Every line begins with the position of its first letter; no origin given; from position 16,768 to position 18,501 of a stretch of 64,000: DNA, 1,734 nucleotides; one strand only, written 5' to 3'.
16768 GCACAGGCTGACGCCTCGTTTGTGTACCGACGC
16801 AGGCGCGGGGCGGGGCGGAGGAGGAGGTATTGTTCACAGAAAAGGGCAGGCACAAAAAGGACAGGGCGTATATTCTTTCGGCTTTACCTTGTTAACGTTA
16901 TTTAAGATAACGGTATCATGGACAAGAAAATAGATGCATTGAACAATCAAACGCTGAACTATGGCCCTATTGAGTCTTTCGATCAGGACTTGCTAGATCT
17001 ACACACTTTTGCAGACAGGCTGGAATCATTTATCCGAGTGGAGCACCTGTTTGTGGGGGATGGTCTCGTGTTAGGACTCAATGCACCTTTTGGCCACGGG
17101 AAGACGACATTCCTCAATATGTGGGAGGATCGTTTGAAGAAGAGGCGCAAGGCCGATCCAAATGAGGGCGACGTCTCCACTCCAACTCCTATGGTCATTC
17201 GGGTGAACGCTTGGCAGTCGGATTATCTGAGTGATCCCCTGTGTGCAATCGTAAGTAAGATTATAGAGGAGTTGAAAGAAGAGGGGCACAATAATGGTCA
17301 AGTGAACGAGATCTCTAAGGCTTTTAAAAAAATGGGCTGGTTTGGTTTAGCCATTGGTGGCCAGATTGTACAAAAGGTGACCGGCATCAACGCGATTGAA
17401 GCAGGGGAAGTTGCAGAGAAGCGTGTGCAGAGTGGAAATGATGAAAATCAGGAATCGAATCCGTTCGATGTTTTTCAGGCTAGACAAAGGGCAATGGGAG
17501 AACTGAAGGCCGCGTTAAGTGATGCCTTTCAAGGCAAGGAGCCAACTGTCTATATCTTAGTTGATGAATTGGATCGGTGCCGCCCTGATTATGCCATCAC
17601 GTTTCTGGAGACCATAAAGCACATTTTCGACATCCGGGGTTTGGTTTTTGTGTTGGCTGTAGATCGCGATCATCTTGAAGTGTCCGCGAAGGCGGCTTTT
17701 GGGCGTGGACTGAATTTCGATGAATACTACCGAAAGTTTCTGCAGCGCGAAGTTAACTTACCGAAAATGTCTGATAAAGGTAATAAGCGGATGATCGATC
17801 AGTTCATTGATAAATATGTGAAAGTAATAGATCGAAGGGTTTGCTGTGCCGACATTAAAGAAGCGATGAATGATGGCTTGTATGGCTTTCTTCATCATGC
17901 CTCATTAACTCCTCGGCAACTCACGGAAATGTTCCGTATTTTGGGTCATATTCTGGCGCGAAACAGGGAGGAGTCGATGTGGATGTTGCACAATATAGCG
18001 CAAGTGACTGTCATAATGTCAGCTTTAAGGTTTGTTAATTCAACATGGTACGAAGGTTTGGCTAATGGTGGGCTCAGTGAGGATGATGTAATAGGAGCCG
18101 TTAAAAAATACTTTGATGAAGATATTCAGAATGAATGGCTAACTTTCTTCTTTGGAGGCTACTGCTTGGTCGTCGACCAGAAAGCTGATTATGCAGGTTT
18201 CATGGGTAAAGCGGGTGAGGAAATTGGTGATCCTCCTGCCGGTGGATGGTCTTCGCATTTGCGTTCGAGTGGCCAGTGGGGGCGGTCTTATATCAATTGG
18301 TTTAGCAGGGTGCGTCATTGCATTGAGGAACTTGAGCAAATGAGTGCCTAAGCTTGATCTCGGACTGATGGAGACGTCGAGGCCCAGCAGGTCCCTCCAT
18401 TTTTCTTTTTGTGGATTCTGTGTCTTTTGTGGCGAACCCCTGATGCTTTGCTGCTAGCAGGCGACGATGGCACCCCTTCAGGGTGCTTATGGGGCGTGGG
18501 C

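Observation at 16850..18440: Solitary KAP-family P-loop NTPase on an AT-rich islet: candidate single-gene conflict/defence element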

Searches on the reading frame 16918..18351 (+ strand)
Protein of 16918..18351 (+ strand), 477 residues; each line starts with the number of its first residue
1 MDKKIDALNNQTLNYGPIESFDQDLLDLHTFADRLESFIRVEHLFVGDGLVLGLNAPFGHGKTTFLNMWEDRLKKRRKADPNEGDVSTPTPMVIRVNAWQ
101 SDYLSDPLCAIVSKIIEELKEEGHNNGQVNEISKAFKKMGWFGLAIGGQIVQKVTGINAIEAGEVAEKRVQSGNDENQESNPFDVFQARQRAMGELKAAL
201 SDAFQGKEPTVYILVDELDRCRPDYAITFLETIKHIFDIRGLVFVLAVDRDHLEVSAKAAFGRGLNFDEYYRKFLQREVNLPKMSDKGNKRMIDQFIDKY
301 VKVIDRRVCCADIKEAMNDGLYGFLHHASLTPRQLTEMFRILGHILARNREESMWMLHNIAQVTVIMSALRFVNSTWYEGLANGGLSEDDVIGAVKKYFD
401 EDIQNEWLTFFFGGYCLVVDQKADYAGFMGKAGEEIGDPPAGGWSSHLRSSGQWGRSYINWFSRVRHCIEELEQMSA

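Call 4: search_protein_families(library=pfam, proteins=[window:16918-18351:+], max_evalue=0.01)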
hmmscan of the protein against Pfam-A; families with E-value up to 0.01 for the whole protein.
window:16918-18351:+ (477 aa): 2 families
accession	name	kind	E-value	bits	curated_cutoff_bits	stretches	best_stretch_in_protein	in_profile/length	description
PF07693.20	KAP_NTPase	-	5.6e-35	121.4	20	1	31-341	4-285/293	KAP family P-loop domain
PF13401.12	AAA_22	-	0.00041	21.1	27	0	195-250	70-124/130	AAA domain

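Call 5: search_protein_families(library=padloc, proteins=[window:16918-18351:+], max_evalue=0.1)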
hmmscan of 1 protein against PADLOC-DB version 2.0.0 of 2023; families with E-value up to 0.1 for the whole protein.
window:16918-18351:+ (477 aa): 8 families
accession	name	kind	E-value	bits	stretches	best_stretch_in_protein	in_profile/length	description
PDLC04959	PDC-S20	-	1.4e-65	220.6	1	11-407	6-382/464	-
PDLC04957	PDC-S20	-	1.1e-40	138.5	1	23-366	5-336/446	-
PDLC04956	PDC-S20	-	3e-37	127.1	1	59-367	43-344/450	-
PDLC04958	PDC-S20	-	2.6e-36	123.9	1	23-302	3-275/458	-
PDLC02361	PifA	-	8.8e-18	62.2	1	16-286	9-258/720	PifA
PDLC02209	QatA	-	1e-13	48.8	1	24-277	11-273/646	-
PDLC02210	QatA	-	4.7e-09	33.3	1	144-285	131-281/593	-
PDLC01961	CARF9--CARF_HEPN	-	0.038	10.7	1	286-330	251-293/497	-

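Call 6: search_protein_families(library=ncbifam, proteins=[window:16918-18351:+], max_evalue=0.1)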
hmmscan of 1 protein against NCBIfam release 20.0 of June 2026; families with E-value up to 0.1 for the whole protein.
window:16918-18351:+ (477 aa): 2 families
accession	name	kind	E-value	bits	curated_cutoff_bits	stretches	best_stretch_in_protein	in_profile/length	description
NF041923.1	QatA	equivalog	7.7e-17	61.2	600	1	24-277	11-272/628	Qat anti-phage system ATPase QatA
NF047389.1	ATPase_Sll1717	subfamily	0.00061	19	75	1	110-222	93-198/454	P-loop ATPase, Sll1717 family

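Call 9: find_homologous_proteins(query=window:16918-18351:+, max_evalue=0.00001)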
Query window:16918-18351:+ (477 aa): 2252 proteins with E <= 0.00001 among 8000 candidates; the best 120 are listed.
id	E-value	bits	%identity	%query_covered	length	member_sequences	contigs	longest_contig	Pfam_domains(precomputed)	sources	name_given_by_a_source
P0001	1.2e-208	712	100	65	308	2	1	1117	PF07693.21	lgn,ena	-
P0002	9.9e-102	359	41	96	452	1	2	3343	PF07693.21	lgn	-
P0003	7.6e-100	353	39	96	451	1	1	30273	PF07693.21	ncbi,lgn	-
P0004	3.4e-99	351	41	95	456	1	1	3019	PF07693.21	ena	-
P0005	3.7e-99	351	40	96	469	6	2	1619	PF07693.21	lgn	-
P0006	3.8e-99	351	40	96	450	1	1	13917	PF07693.21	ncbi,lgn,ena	-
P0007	4.0e-99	350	41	96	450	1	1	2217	PF07693.21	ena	-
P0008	4.5e-99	350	42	96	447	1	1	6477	PF07693.21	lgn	-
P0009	3.6e-98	347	40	96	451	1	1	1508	PF07693.21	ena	-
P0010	6.4e-98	346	40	96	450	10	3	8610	PF07693.21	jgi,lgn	jgi:hypothetical protein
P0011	1.3e-97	345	42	95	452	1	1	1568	PF07693.21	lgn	-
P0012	1.9e-97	345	41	96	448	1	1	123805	PF07693.21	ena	-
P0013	2.8e-97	344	38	96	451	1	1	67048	PF07693.21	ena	-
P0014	5.0e-97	344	38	96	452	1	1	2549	PF07693.21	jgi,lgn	-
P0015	5.4e-97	343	40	93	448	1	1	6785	PF07693.21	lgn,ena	-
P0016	6.4e-97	343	41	96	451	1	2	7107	PF07693.21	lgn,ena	-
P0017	6.8e-97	343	40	96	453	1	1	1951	PF07693.21,PF13401.13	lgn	-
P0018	9.9e-97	343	40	96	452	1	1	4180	PF07693.21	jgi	jgi:hypothetical protein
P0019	1.0e-96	342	41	96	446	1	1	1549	PF07693.21,PF13401.13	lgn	-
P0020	1.0e-96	342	40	96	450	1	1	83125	PF07693.21,PF13401.13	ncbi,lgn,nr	ncbi:hypothetical protein GC176_18845 [bacterium]|nr:hypothetical protein [bacterium]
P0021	1.5e-96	342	40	92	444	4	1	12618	PF07693.21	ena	-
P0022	1.7e-96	342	40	95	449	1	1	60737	PF07693.21,PF13401.13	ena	-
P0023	2.4e-96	341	39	96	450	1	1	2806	PF07693.21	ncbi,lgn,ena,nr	ncbi:hypothetical protein KA005_85225 [bacterium]|nr:hypothetical protein [bacterium]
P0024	3.4e-96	341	41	96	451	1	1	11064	PF07693.21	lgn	-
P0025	3.7e-96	341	46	77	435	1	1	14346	PF07693.21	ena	-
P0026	5.4e-96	340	40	95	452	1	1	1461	PF07693.21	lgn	-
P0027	5.9e-96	340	40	97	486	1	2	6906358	PF07693.21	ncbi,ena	-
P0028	1.1e-95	339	41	95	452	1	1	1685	PF07693.21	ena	-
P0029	1.1e-95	339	41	96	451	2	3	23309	PF07693.21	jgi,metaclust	metaclust:\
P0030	1.5e-95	339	41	96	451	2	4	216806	PF07693.21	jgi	-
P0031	1.8e-95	338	45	77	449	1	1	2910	PF07693.21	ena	-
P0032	2.2e-95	338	40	96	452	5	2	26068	PF07693.21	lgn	-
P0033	2.3e-95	338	42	96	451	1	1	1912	PF07693.21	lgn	-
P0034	2.5e-95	338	41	94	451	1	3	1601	PF07693.21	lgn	-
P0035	2.6e-95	338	41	96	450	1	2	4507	PF07693.21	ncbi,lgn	-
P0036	2.7e-95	338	40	95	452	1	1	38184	PF07693.21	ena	-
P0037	3.3e-95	338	39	96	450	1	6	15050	PF07693.21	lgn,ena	-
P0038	3.3e-95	338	39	96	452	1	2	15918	PF07693.21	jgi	-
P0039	3.7e-95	337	41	96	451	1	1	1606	PF07693.21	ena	-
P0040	4.2e-95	337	41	96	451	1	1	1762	PF07693.21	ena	-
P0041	4.7e-95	337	40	96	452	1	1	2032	PF07693.21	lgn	-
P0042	6.0e-95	337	40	96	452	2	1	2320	PF07693.21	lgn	-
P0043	6.0e-95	337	41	96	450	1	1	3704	PF07693.21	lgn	-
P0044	8.1e-95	336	42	96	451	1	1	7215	PF07693.21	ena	-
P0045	1.0e-94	336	40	96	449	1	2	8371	PF07693.21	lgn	-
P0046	1.0e-94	336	40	96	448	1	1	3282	PF07693.21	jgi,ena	-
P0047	1.6e-94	335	41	96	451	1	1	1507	PF07693.21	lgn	-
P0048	2.6e-94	335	40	95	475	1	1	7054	PF07693.21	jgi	-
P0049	2.8e-94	334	43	83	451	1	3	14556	PF07693.21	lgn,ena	-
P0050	2.9e-94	334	40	96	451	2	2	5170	PF07693.21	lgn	-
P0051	3.3e-94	334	39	96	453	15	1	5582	PF07693.21,PF13401.13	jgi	jgi:hypothetical protein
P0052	3.6e-94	334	43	83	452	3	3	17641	PF07693.21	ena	-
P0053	3.6e-94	334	40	96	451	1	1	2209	PF07693.21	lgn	-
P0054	3.7e-94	334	38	96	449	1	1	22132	PF07693.21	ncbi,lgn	ncbi:MAG: KAP family P-loop NTPase fold protein [Gammaproteobacteria bacterium]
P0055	3.7e-94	334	39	96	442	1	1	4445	PF07693.21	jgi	jgi:hypothetical protein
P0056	4.5e-94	334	39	96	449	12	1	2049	PF07693.21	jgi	jgi:hypothetical protein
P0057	4.7e-94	334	39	96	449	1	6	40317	PF07693.21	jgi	jgi:hypothetical protein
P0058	4.8e-94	334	41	96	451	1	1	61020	PF07693.21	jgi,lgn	-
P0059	5.8e-94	333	43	83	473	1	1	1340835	PF07693.21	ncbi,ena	-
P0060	8.2e-94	333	42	87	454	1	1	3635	PF07693.21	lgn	-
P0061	8.3e-94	333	43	85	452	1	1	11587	PF07693.21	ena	-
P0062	1.1e-93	333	42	85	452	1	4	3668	PF07693.21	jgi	jgi:hypothetical protein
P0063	2.0e-93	332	39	96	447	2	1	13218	PF07693.21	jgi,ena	-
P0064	2.2e-93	331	42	83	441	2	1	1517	PF07693.21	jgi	jgi:hypothetical protein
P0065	2.5e-93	331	40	98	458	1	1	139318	PF07693.21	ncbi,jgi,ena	-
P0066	2.7e-93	331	44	78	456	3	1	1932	PF07693.21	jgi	jgi:hypothetical protein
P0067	2.7e-93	331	39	93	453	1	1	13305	PF07693.21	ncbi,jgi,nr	ncbi:MAG: hypothetical protein GXP26_03670 [Planctomycetes bacterium]|nr:hypothetical protein [Planc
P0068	2.8e-93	331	40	96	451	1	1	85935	PF07693.21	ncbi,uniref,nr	ncbi:hypothetical protein FHQ18_09115 [Deferribacter autotrophicus]|uniref:KAP NTPase domain-contain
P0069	2.8e-93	331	40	95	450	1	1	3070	PF07693.21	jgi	jgi:hypothetical protein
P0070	3.2e-93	331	40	96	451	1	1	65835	PF07693.21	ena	-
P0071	3.4e-93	331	40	96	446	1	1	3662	PF07693.21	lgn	-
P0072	3.7e-93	331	40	95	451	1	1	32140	PF07693.21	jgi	jgi:KAP family P-loop domain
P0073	4.5e-93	330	39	96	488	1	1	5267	PF07693.21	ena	-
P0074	5.0e-93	330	40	95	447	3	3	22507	PF07693.21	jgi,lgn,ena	-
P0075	5.7e-93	330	40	96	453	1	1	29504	PF07693.21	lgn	-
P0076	5.8e-93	330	40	96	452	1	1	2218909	PF07693.21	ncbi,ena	-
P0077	6.1e-93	330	39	96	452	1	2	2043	PF07693.21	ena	-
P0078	6.5e-93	330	39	96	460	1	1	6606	PF07693.21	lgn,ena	-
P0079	7.5e-93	330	41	96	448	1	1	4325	PF07693.21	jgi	-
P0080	7.7e-93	330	39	95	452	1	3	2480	PF07693.21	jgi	jgi:hypothetical protein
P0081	8.1e-93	330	40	96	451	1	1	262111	PF07693.21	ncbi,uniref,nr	ncbi:hypothetical protein FCL47_14895 [Desulfopila sp. IMCC35006]|uniref:KAP family P-loop NTPase fo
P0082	8.3e-93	330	40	96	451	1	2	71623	PF07693.21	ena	-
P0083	8.5e-93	330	40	96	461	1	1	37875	PF07693.21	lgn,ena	-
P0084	8.8e-93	329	44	84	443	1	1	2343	PF07693.21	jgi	jgi:hypothetical protein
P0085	9.3e-93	329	40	95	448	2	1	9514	PF07693.21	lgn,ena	-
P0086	9.7e-93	329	40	96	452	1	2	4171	PF07693.21,PF13401.13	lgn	-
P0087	9.8e-93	329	39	96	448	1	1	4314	PF07693.21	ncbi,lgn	-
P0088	1.1e-92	329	39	96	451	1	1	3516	PF07693.21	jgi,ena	-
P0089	1.2e-92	329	40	96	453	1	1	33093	PF07693.21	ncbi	-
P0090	1.2e-92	329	40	96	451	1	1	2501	PF07693.21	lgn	-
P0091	1.9e-92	328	41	96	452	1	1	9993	PF07693.21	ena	-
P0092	1.9e-92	328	41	96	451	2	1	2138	PF07693.21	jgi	-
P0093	2.0e-92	328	45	74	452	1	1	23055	PF07693.21,PF13401.13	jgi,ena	-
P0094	2.1e-92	328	40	96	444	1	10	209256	PF07693.21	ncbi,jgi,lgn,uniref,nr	ncbi:KAP family P-loop NTPase fold protein [Methylophilus sp. UBA6697]|jgi:hypothetical protein|unir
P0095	2.1e-92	328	40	96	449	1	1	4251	PF07693.21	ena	-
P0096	2.1e-92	328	40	96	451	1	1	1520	PF07693.21,PF13401.13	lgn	-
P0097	2.3e-92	328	39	96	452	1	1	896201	PF07693.21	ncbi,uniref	ncbi:KAP family P-loop NTPase fold protein [Gimesia chilikensis]|uniref:KAP family P-loop NTPase fol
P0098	2.4e-92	328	40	96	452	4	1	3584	PF07693.21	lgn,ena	-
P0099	3.5e-92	328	39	96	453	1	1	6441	PF07693.21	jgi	jgi:hypothetical protein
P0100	4.7e-92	327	41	96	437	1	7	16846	PF07693.21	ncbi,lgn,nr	ncbi:MAG: P-loop NTPase fold protein [Opitutales bacterium]|nr:P-loop NTPase fold protein [Opitutale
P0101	4.8e-92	327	39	96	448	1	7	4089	PF07693.21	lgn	-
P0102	5.0e-92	327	39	95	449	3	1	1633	PF07693.21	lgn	-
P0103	5.6e-92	327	42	87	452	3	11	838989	PF07693.21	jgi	jgi:hypothetical protein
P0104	5.8e-92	327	39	96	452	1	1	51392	PF07693.21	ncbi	-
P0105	6.5e-92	327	44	78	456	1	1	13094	PF07693.21,PF13401.13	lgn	-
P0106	6.7e-92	327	39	96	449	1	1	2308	PF07693.21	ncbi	-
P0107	7.6e-92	326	39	96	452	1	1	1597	PF07693.21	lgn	-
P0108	1.0e-91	326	42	83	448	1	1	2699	PF07693.21,PF13401.13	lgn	-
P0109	1.0e-91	326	39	96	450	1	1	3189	PF07693.21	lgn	-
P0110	1.2e-91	326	43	82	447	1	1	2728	PF07693.21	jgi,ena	-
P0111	1.4e-91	326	39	96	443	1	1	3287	PF07693.21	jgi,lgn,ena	-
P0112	1.7e-91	325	39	96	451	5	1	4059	PF07693.21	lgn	-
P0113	1.9e-91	325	39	86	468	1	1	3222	PF07693.21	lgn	-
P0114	2.0e-91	325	40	96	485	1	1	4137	PF07693.21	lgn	-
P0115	2.1e-91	325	39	96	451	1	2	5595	PF07693.21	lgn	-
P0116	2.1e-91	325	40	96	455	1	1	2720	PF07693.21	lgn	-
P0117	2.2e-91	325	40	96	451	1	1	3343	PF07693.21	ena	-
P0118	2.2e-91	325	39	96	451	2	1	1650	PF07693.21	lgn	-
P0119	2.2e-91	325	39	96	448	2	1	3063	PF07693.21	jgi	jgi:hypothetical protein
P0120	2.8e-91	325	39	95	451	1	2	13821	PF07693.21,PF13401.13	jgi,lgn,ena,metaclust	metaclust:\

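Call 10: find_encoding_contigs(protein=window:16918-18351:+, flank=10000, max_places=10)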
Protein window:16918-18351:+ (477 aa): 4 contigs read that carry it; 3 places shown.
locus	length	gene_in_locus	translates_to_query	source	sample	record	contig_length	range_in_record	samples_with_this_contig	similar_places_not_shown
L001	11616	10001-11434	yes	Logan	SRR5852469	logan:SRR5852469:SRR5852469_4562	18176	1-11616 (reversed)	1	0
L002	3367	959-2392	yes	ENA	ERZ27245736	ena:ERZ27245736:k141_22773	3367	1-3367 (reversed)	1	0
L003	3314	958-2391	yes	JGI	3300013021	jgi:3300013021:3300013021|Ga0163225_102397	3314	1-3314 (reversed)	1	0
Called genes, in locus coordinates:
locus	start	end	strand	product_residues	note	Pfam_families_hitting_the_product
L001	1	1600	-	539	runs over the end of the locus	PF00496:SBP_bac_5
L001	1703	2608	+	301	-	PF01545:Cation_efflux, PF16916:ZT_dimer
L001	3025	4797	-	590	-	PF13469:Sulfotransfer_3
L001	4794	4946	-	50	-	-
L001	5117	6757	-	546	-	PF12708:Pect-lyase_RHGA_epim, PF00295:Glyco_hydro_28, PF05048:NosD (faint), PF13229:Beta_helix (weak)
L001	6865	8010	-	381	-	PF07690:MFS_1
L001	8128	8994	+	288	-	PF00392:GntR (weak), PF08220:HTH_DeoR, PF08279:HTH_11, PF00455:DeoRC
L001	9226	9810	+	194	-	PF00072:Response_reg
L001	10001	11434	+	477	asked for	PF07693:KAP_NTPase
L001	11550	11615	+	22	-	?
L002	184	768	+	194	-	PF00072:Response_reg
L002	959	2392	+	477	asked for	PF07693:KAP_NTPase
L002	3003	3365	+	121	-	?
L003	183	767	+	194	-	PF00072:Response_reg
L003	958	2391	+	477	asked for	PF07693:KAP_NTPase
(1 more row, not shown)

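Call 23: search_dna_similar(query=window:16918-18348:+, collection=plasmids, mode=protein, max_rows=25)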
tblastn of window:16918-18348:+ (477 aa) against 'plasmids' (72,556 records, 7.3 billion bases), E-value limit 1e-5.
Records with a match: 103; places in all: 106; records where one place covers at least 80% of the query: 1.
Best place of each record, by identity: <60% 103.
By first word of the organism name: Deinococcus 14; Pantoea 11; Ralstonia 6; Rhizobium 5; Vibrio 4; Cupriavidus 4; Rhodococcus 4; Acinetobacter 4; Roseomonas 3; Agrobacterium 3; and 37 more.
By predicted mobility (MOB-suite, as given by PLSDB): non-mobilizable 60; mobilizable 24; conjugative 19.
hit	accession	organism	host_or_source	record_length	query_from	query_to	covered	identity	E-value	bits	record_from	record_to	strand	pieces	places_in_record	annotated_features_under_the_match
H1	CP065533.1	Ralstonia solanacearum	peanut,whole organism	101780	2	384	80%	26.5%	5e-18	95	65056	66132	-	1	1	record has no annotation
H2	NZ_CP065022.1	Sinorhizobium meliloti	Medicago sativa subsp. varia (Martyn) ...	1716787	24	399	79%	25.4%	5e-21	104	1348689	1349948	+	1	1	none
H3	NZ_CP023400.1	Pseudoalteromonas spongiae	surface seawater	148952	18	367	73%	27.1%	3e-24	114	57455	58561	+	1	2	P-loop NTPase fold protein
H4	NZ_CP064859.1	Vibrio europaeus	shellfish hatchery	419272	20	358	71%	27.1%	2e-28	126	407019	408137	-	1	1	P-loop NTPase fold protein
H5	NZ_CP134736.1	Pantoea agglomerans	cell culture,Water from main ditch ...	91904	22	392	78%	24.4%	2e-15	87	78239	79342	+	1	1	P-loop NTPase fold protein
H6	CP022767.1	Ralstonia solanacearum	Solanum tuberosum,single cell,Potato ...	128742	4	283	59%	30.9%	2e-19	99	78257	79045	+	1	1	hypothetical protein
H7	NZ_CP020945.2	Pantoea ananatis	Allium cepa,tissue sample,Toombs County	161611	3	285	59%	29.9%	4e-22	107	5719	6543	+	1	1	P-loop NTPase fold protein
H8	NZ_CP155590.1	Ralstonia solanacearum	Musa sp.,cell culture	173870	6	305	63%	27.9%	2e-21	105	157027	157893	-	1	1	P-loop NTPase fold protein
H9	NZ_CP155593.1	Ralstonia solanacearum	Musa sp.,cell culture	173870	6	305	63%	27.9%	2e-21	105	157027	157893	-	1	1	P-loop NTPase fold protein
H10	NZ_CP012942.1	Ralstonia solanacearum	plantain,cell culture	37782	6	302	62%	28.2%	6e-22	107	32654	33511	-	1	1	P-loop NTPase fold protein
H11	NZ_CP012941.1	Ralstonia solanacearum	plantain,cell culture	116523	6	302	62%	28.2%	7e-22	106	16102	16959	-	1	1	P-loop NTPase fold protein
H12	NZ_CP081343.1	Pantoea ananatis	whole organism,rice leaf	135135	51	285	49%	34.9%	9e-27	121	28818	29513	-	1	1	P-loop NTPase fold protein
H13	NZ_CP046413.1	Vibrio parahaemolyticus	Penaeus vannamei,Single cell ...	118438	9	305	62%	27.6%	1e-28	127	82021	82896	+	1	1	P-loop NTPase fold protein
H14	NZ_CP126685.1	Pantoea agglomerans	mixed culture,Flour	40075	47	285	50%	34.0%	6e-26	119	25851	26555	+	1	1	P-loop NTPase fold protein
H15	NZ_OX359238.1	Alteromonas macleodii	-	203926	20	287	56%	30.0%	6e-22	107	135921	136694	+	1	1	P-loop NTPase fold protein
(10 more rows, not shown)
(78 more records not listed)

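Call 24: search_dna_similar(query=window:16918-18348:+, collection=phages, mode=protein, max_rows=15)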
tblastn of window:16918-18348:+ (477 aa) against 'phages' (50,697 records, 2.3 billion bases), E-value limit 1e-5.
Records with a match: 5; places in all: 5; records where one place covers at least 80% of the query: 1.
Best place of each record, by identity: <60% 5.
By first word of the organism name: Bacteriophage 2; Vibrio 1; Fusobacterium 1; Salmonella 1.
By host as written in the record: Vibrio anguillarum strain 90-11-286 1; Helicobacter sp. 1; - 1; Fusobacterium necrophorum subsp. necrophorum strain FN37 1; Homo sapiens 1.
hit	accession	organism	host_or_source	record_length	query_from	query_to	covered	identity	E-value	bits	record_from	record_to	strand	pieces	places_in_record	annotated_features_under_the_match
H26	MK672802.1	Vibrio phage Va_90-11-286_p16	Vibrio anguillarum strain 90-11-286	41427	12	395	81%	23.7%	2e-29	128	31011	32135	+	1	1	hypothetical protein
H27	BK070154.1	Bacteriophage sp.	Helicobacter sp.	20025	20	285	56%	31.8%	6e-30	129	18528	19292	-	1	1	hypothetical protein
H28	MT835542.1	Bacteriophage sp.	human fecal samples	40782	26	296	57%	30.7%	7e-24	111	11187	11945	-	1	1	record has no annotation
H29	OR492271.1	Fusobacterium phage phiFN37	Fusobacterium necrophorum subsp. ...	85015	54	300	52%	29.4%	8e-18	93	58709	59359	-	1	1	hypothetical protein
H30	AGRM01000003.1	Salmonella enterica subsp. houtenae str. ATCC BAA-1581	Homo sapiens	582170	59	285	48%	28.8%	2e-17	92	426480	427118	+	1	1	P-loop domain protein, KAP family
